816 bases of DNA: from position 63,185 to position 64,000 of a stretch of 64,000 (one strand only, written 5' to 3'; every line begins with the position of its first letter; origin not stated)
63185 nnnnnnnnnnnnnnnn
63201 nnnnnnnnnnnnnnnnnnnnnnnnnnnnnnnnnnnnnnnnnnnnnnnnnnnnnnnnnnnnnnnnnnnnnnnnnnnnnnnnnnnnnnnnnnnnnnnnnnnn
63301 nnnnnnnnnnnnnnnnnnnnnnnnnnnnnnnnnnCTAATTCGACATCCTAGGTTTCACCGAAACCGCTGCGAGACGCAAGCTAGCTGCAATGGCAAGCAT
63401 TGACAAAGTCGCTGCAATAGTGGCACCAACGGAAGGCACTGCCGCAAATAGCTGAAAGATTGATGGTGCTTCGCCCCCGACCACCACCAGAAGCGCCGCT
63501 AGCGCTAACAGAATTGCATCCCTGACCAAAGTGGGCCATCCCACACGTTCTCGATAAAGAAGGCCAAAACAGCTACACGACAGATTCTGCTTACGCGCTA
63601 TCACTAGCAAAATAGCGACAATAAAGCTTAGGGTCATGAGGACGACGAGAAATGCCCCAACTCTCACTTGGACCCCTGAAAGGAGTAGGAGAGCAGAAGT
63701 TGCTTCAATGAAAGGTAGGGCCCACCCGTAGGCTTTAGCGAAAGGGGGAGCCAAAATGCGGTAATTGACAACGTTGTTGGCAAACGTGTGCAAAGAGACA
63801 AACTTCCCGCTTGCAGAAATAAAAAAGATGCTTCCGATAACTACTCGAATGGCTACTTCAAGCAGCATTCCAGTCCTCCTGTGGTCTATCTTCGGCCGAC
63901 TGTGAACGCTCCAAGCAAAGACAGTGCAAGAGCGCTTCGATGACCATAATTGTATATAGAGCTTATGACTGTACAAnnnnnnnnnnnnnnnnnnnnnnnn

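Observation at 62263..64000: Low-GC islet: MauE-like membrane protein, Tat-exported 18-Cys protein and DUF4367-like protein (cluster continues beyond the window)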

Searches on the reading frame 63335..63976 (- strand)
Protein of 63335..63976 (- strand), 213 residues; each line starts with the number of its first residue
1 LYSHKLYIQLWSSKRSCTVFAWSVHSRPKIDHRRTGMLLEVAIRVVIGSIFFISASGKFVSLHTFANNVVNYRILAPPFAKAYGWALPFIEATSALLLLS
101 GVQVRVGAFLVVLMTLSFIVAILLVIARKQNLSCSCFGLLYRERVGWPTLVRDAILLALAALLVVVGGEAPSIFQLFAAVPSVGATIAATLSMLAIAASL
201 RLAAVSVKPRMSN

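Call 3: search_protein_families(library=pfam, proteins=[window:63335-63976:-], max_evalue=1)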
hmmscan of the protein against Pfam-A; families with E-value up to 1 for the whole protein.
window:63335-63976:- (213 aa): 2 families
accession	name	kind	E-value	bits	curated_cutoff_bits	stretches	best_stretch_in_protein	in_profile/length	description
PF07291.16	MauE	-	4.8e-26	92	27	1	41-164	6-126/128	Methylamine utilisation protein MauE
PF07681.17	DoxX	-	9e-06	26.7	23.6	1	42-121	4-82/85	DoxX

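Call 4: search_protein_families(library=ncbifam, proteins=[window:63335-63976:-], max_evalue=1)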
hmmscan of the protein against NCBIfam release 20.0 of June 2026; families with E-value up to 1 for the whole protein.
window:63335-63976:- (213 aa): 2 families
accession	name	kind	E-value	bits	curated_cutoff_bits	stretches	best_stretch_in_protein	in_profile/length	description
NF045576.1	BT_3928_fam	equivalog_domain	5.8e-06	25.7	250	1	48-186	10-152/358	BT_3928 family protein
NF050144.1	matur_HvfX_fam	equivalog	0.013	15.6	80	1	40-127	4-89/165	HvfX family Cu-binding RiPP maturation protein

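Call 7: find_encoding_contigs(protein=window:63335-63868:-, flank=10000, max_places=6)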
Protein window:63335-63868:- (177 aa): 1 contig read that carries it; 1 place shown.
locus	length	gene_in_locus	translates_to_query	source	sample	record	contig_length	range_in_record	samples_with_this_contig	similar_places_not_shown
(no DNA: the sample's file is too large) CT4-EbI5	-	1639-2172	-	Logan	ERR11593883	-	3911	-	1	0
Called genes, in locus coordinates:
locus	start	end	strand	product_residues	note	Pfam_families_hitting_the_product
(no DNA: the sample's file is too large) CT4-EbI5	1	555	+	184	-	?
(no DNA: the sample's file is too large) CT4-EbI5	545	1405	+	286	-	PF00528:BPD_transp_1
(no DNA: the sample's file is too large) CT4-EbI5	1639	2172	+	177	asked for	PF07291:MauE, PF07681:DoxX (weak)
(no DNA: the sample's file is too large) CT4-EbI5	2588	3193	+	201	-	-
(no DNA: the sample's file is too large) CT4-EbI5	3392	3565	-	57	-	-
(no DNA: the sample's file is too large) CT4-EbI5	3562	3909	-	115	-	?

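Call 11: find_related_loci(query=window:63335-63868:-, collection=genome_contigs, flank=10000)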
Query window:63335-63868:- (177 aa) in genome_contigs; peptide patterns used: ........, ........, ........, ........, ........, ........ (x = any residue, [..] = any of these).
354 stretches matched a pattern, but none encodes a relative of the query by tblastn (E <= 1e-3).

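Call 12: find_homologous_proteins(query=window:63335-63868:-, max_evalue=0.001)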
Query window:63335-63868:- (177 aa): 45 proteins with E <= 0.001 among 3579 candidates.
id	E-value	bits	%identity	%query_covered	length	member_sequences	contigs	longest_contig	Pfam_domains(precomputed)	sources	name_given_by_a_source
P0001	3.7e-52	195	58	98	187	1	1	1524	PF07291.17,PF07681.18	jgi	jgi:uncharacterized membrane protein YphA (DoxX/SURF4 family)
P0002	4.1e-49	185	55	98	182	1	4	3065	PF07291.17,PF07681.18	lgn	-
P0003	4.9e-46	175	54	97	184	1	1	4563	PF07291.17,PF07681.18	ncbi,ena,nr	ncbi:MAG: DoxX family membrane protein [Desulfobacterales bacterium]|nr:DoxX family membrane protein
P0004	2.2e-34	137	47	78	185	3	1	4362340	PF07291.17,PF07681.18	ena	-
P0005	3.2e-34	136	48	77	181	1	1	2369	PF07291.17,PF07681.18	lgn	-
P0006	1.9e-33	134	41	95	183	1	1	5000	PF07291.17,PF07681.18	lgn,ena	-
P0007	2.2e-33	134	45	94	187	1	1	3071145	PF07291.17,PF07681.18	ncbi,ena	-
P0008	7.9e-32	129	47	73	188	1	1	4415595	PF07291.17,PF07681.18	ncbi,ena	-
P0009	1.1e-31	128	46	76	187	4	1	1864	PF07291.17,PF07681.18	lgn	-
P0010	1.9e-31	127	50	70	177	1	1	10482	PF07291.17,PF07681.18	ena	-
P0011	2.1e-31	127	42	97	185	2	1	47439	PF07291.17,PF07681.18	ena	-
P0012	3.0e-31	127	45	80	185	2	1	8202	PF07291.17,PF07681.18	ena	-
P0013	2.6e-30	124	40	93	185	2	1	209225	PF07291.17,PF07681.18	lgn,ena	-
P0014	2.7e-30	124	44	93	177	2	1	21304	PF07291.17,PF07681.18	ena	-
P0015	3.1e-30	124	46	98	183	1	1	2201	PF07291.17,PF07681.18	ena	-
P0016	4.9e-30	123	40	97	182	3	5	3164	PF07291.17,PF07681.18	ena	-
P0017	6.5e-30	122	42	88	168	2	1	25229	PF07291.17,PF07681.18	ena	-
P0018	7.8e-30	122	49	81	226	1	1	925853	PF07291.17,PF07681.18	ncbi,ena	-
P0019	1.0e-29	122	40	97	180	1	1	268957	PF07291.17,PF07681.18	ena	-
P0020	5.2e-29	120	47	71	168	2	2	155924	PF07291.17,PF07681.18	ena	-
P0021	3.1e-28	117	46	72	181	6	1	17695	PF07291.17,PF07681.18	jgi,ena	-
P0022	1.0e-27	115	42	90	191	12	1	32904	PF07291.17,PF07681.18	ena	-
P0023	1.5e-27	115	40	88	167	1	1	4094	PF07291.17,PF07681.18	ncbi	-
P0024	4.0e-27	113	42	93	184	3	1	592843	PF07291.17,PF07681.18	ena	-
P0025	1.8e-26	111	41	93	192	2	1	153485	PF07291.17,PF07681.18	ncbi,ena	-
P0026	5.5e-26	110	41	92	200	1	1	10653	PF07291.17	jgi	jgi:hypothetical protein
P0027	4.1e-25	107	50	60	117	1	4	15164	PF07291.17,PF13564.12,PF07681.18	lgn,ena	-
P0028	6.3e-25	106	44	72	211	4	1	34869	PF07291.17,PF13564.12,PF07681.18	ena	-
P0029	6.9e-25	106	48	68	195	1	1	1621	PF07291.17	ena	-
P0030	8.5e-25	106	38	94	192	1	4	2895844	PF07291.17,PF13564.12,PF07681.18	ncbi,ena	-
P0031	5.0e-24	103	43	84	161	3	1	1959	PF07291.17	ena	-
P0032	1.5e-23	102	44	63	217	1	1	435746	PF07291.17,PF13564.12,PF07681.18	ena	-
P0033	1.9e-22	98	43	76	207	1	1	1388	PF07291.17,PF07681.18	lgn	-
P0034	4.6e-21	94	43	66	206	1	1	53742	PF07291.17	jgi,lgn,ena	-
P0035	1.0e-20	93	35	95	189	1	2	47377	PF07291.17,PF13564.12,PF07681.18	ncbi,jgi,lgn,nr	ncbi:MAG: DoxX family membrane protein [SAR202 cluster bacterium]|nr:DoxX family membrane protein [S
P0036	4.8e-20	90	49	54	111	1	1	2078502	PF07291.17,PF07681.18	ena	-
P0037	6.7e-19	87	53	42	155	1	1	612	PF07291.17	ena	-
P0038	1.1e-18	86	47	75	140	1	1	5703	PF07291.17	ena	-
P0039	2.6e-18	85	45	67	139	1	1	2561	PF07291.17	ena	-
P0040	3.2e-16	78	42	54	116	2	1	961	PF07291.17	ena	-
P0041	3.0e-15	75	41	63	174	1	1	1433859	PF07291.17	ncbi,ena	-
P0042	1.1e-14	73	39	64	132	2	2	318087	PF07291.17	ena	-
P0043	1.1e-13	70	39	66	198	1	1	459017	PF07291.17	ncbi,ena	-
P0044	5.4e-12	64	36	69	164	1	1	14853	PF07291.17,PF07681.18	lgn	-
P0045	4.5e-6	45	30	79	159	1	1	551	PF07291.17,PF07681.18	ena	-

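Call 13: find_encoding_contigs(protein=P0003, flank=5000, max_places=3)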
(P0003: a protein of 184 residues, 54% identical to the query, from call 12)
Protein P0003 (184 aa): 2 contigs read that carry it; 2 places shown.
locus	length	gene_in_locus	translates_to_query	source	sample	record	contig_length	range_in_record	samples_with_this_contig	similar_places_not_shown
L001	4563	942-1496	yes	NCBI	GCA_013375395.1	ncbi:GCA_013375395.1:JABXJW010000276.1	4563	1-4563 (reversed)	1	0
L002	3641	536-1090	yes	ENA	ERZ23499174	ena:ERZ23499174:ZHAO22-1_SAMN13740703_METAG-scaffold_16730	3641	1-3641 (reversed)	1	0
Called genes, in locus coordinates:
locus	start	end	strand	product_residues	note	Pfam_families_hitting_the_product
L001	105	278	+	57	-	-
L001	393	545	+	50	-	-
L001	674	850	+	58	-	-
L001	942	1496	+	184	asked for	PF07291:MauE, PF07681:DoxX (weak)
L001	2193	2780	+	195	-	-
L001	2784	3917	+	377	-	PF08309:LVIVD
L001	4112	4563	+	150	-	?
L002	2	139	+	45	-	?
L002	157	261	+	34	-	-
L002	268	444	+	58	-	-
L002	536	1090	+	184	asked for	PF07291:MauE, PF07681:DoxX (weak)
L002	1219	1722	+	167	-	-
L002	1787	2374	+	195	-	-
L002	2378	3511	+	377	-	PF08309:LVIVD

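Call 14: find_encoding_contigs(protein=P0002, flank=5000, max_places=4)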
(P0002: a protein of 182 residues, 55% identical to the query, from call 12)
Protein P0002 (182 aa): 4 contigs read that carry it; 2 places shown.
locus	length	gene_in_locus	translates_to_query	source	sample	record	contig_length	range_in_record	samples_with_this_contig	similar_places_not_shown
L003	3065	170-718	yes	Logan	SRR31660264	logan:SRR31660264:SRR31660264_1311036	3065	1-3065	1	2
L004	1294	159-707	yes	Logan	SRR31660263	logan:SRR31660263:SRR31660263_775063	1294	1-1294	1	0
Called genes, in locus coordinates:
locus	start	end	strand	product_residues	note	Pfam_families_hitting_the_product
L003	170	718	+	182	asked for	PF07291:MauE, PF07681:DoxX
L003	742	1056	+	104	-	-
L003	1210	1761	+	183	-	-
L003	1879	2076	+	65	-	-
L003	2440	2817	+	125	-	-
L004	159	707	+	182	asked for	PF07291:MauE, PF07681:DoxX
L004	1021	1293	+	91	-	?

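Call 15: find_encoding_contigs(protein=P0004, flank=6000, max_places=3)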
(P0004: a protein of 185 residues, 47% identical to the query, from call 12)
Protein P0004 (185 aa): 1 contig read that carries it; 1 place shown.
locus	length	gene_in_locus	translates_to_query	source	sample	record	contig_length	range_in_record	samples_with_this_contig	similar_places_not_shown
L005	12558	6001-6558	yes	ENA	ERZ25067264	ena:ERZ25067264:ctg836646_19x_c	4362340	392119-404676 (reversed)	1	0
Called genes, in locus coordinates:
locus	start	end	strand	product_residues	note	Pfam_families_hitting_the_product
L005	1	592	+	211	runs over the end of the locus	PF13358:DDE_3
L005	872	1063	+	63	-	-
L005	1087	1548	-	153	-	-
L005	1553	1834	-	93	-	-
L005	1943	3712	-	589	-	-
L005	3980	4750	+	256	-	-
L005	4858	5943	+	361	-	-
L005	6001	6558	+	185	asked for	PF07291:MauE, PF07681:DoxX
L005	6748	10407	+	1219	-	PF17757:UvrB_inter, PF02559:CarD_TRCF_RID, PF00270:DEAD, PF00271:Helicase_C, PF03461:TRCF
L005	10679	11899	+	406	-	PF00909:Ammonium_transp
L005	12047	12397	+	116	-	PF00543:P-II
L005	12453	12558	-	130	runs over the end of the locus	PF01850:PIN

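Call 22: find_encoding_contigs(protein=P0001, flank=5000, max_places=3)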
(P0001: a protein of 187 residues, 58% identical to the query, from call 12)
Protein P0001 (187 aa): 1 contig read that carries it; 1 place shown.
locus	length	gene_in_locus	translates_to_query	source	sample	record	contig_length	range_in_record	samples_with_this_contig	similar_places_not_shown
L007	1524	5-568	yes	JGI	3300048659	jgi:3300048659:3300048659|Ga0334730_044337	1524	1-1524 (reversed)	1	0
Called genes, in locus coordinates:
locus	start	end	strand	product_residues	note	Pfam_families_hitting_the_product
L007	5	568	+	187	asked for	PF07291:MauE, PF07681:DoxX (weak)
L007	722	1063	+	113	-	-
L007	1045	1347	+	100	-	-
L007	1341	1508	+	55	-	-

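Call 23: find_encoding_contigs(protein=P0006, flank=5000, max_places=3)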
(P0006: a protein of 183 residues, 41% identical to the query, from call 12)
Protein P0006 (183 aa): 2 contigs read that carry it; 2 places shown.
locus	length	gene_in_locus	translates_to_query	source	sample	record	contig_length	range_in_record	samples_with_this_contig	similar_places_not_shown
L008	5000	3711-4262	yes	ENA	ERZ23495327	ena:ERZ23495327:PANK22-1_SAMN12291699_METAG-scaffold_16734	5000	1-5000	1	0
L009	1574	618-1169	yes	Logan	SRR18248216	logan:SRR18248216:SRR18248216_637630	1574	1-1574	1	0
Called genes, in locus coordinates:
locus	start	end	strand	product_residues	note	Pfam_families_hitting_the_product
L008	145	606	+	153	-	-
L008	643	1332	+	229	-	-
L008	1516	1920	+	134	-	-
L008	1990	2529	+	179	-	-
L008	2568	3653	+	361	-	-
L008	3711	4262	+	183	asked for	PF07291:MauE, PF07681:DoxX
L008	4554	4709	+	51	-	PF02416:TatA_B_E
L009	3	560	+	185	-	?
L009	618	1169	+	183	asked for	PF07291:MauE, PF07681:DoxX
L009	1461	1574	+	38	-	?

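Call 42: find_related_loci(query=A3, collection=genome_contigs, flank=8000)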
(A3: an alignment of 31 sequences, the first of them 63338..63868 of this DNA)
Query A3 (177 aa) in genome_contigs; peptide patterns used: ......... (x = any residue, [..] = any of these).
21 stretches matched a pattern; 19 encode a relative of the query (tblastn E <= 1e-3); 18 distinct loci.
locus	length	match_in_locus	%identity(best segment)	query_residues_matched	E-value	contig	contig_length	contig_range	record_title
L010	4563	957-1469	54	5-175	2e-53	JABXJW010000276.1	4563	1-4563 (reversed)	MAG: Desulfobacterales bacterium isolate CR_Bin_276 NODE_488_length_4563_cov_8.837049, whole genome shotgun sequence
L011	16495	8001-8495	45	7-172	6e-40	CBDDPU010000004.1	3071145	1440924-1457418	MAG: Dehalococcoidia bacterium isolate f7799225-1c54-49ab-8ee4-b01798a0f060 genome assembly, contig: contig_4, whole gen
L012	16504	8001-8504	43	5-172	7e-37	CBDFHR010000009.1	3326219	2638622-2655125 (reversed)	MAG: Dehalococcoidia bacterium isolate d69144cb-8fdf-44db-909b-5cac20385fca genome assembly, contig: contig_9, whole gen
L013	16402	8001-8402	46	9-142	4e-35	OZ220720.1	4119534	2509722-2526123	MAG: Dehalococcoidia bacterium isolate c1ccb28d-03af-49da-9b48-84a9185dfe7a genome assembly, chromosome: 1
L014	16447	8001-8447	49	12-154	5e-35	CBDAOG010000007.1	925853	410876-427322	MAG: Dehalococcoidia bacterium isolate 0aa05121-dee9-464a-b52f-06bcf9350706 genome assembly, contig: contig_7, whole gen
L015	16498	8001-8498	39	7-172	4e-34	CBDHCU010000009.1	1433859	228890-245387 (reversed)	MAG: Dehalococcoidia bacterium isolate 55646556-b4c4-4674-9987-911c49b4817b genome assembly, contig: contig_7, whole gen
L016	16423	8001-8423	42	2-142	3e-33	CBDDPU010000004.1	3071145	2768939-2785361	MAG: Dehalococcoidia bacterium isolate f7799225-1c54-49ab-8ee4-b01798a0f060 genome assembly, contig: contig_4, whole gen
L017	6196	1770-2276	38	2-170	3e-32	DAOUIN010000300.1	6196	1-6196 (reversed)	MAG TPA_asm: Dehalococcoidia bacterium isolate S25_171 k133_96213, whole genome shotgun sequence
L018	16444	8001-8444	43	5-152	3e-28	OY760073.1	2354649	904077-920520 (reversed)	MAG: Dehalococcoidia bacterium isolate c30765d4-caf5-4d90-88bc-dc8b2ca32de7 genome assembly, chromosome: 1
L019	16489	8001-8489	45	10-172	3e-31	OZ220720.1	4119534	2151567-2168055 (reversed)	MAG: Dehalococcoidia bacterium isolate c1ccb28d-03af-49da-9b48-84a9185dfe7a genome assembly, chromosome: 1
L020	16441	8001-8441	41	2-148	8e-27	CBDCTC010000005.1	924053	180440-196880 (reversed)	MAG: Dehalococcoidia bacterium isolate 84f1e96c-5f89-47d0-9b41-bcaa3e3d8f53 genome assembly, contig: contig_5, whole gen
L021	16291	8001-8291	44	42-140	3e-22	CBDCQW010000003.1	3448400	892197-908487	MAG: Dehalococcoidia bacterium isolate 156317b5-1015-4f7b-970c-a7c120c590d5 genome assembly, contig: contig_3, whole gen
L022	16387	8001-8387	47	14-142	5e-24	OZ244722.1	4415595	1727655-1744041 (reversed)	MAG: Dehalococcoidia bacterium isolate b077b08e-e145-448e-a96a-cce4e44968b6 genome assembly, chromosome: 1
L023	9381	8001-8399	34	5-137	3e-21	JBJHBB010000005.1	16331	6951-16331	MAG: Rhodothermales bacterium isolate SF2967_J5348.semibin_refined.142_sub NODE_3370_length_16331_cov_1.239509, whole ge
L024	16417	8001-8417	34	8-146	4e-20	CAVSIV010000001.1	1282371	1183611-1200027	MAG: uncultured Chloroflexia bacterium isolate MFD01721.bin.2.155 genome assembly, contig: contig_10992, whole genome sh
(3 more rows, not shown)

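Call 59: search_protein_families(library=pfam, proteins=[L018:6812-7969:+, L014:6908-7858:+, L020:6925-7995:+, L016:771-2420:+, L005:1943-3712:-, L018:6111-6674:+, L022:7188-7916:+, L016:6664-7995:+], max_evalue=0.01)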
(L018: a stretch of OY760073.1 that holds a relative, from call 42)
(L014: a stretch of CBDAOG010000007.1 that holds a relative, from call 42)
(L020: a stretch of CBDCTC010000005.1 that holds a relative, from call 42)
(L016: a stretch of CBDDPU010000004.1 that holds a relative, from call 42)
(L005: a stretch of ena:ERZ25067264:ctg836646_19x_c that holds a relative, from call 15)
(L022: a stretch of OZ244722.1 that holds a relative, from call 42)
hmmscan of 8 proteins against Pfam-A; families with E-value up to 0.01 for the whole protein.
L018:6812-7969:+ (386 aa): 1 family
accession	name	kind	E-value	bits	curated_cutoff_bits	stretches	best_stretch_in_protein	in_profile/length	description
PF08309.17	LVIVD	-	5e-24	83.8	20.2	2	214-231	21-38/42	LVIVD repeat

L014:6908-7858:+ (317 aa): 0 families

L020:6925-7995:+ (357 aa): 0 families

L016:771-2420:+ (550 aa): 3 families
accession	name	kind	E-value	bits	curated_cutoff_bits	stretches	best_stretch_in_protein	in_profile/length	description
PF00239.26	Resolvase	-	1.7e-33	116.2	23.3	1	12-158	1-143/145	Resolvase, N terminal domain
PF07508.19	Recombinase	-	6.2e-25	87.8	21.1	1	188-283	1-102/102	Recombinase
PF13408.12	Zn_ribbon_recom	-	3.8e-15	56.5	25.3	1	298-357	1-58/58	Recombinase zinc beta ribbon domain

L005:1943-3712:- (589 aa): 0 families

L018:6111-6674:+ (188 aa): 0 families

L022:7188-7916:+ (243 aa): 0 families

L016:6664-7995:+ (444 aa): 1 family
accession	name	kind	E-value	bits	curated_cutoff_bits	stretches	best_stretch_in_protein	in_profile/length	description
PF14285.11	DUF4367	-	2.6e-06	28.3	22.1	1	129-243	2-110/110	Domain of unknown function (DUF4367)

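Call 66: find_related_loci(query=A3, collection=metagenome_contigs, flank=6000)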
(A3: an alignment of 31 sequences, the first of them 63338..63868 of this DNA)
Query A3 (177 aa) in metagenome_contigs; peptide patterns used: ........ (x = any residue, [..] = any of these).
60 stretches matched a pattern; 12 encode a relative of the query (tblastn E <= 1e-3); 12 distinct loci.
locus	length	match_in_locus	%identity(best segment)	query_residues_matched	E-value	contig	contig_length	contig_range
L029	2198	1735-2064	45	8-117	7e-33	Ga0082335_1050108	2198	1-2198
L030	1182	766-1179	42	3-140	1e-32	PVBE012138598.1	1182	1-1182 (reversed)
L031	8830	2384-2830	44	8-156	2e-28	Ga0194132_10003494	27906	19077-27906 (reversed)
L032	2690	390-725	43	8-119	3e-28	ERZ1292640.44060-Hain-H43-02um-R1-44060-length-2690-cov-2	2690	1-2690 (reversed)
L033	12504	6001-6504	35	5-172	1e-26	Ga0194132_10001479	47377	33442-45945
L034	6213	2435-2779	43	3-117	8e-27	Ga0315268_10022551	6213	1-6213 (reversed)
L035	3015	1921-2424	35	3-172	3e-26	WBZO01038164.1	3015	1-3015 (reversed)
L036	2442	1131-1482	56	1-117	4e-26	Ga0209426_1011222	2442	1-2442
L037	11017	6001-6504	38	8-177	6e-21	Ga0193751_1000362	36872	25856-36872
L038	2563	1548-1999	41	8-170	4e-22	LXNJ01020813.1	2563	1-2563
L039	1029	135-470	39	4-117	3e-17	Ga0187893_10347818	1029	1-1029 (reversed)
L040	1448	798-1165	51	5-127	5e-7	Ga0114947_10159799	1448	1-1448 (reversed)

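Call 70: predict_structure(alignment_id=A3)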
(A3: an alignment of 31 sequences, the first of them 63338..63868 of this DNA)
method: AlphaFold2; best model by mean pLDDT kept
length: 177 residues; sequences in the alignment: 31
mean_pLDDT: 87.7   pTM: 0.81
mean pLDDT of the five models: 87.7, 87.0, 86.6, 86.6, 85.4
residues with pLDDT >= 90: 111; 70-90: 47; 50-70: 15; < 50: 4
segments of 3 or more residues with pLDDT < 50: 102-104
pLDDT, mean of each block of 10 residues (from residue 1): 92 95 92 92 97 97 94 98 92 71 54 92 97 84 89 89 86 60
secondary structure, 60 per line:
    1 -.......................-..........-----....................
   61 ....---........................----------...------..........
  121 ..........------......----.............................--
elements in order: H2-24 H26-35 H41-64 H68-91 H111-130 H137-142 H147-175
